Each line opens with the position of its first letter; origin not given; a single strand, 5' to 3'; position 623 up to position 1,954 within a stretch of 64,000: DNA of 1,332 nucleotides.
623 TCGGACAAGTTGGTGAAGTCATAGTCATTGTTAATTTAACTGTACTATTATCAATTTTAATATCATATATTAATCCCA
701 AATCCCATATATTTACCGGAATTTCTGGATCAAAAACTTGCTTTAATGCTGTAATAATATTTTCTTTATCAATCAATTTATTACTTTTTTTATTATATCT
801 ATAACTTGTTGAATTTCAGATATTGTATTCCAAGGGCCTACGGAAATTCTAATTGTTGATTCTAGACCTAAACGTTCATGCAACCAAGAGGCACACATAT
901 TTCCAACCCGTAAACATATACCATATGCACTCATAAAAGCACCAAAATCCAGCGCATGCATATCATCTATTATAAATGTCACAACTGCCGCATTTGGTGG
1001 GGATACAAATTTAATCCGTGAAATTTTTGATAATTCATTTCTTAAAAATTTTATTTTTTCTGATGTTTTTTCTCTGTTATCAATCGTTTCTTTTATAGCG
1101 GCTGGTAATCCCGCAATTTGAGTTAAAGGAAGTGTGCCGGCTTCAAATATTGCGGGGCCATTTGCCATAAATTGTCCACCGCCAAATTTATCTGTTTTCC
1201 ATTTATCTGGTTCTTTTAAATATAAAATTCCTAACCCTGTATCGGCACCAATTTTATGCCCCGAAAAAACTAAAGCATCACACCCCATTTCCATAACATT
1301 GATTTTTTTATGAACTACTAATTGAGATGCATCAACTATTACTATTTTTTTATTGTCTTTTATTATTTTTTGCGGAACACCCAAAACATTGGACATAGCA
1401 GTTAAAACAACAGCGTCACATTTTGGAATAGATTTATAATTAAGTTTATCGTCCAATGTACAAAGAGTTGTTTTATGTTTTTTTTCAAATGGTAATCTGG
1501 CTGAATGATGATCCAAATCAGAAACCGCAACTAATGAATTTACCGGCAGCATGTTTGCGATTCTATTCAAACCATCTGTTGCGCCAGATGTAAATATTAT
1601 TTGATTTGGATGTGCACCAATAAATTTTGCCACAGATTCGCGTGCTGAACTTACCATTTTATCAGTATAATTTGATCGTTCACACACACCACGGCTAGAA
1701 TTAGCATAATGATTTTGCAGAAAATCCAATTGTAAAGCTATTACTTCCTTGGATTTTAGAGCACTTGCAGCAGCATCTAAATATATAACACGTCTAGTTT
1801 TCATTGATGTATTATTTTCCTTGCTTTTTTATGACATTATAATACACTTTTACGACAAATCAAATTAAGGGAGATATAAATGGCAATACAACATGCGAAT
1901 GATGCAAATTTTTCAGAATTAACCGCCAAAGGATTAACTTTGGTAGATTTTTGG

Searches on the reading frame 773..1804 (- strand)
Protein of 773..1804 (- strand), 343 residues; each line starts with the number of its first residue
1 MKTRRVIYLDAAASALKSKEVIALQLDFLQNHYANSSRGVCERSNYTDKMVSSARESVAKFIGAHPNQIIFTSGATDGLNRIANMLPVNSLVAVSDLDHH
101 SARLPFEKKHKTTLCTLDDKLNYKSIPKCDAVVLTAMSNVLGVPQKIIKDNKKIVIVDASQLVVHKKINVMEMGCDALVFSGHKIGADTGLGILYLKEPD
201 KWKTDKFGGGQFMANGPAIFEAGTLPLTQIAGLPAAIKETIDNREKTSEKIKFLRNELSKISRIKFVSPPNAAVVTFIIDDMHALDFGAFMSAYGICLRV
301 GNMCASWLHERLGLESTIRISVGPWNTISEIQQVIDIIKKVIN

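Call 34: search_protein_families(library=pfam, proteins=[window:773-1804:-], max_evalue=0.00001)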
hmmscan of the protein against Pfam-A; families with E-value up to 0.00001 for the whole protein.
window:773-1804:- (343 aa): 1 family
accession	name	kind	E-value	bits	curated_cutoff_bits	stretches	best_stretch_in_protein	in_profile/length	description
PF00266.25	Aminotran_5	-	3.6e-64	217.5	21.5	1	7-334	1-371/371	Aminotransferase class-V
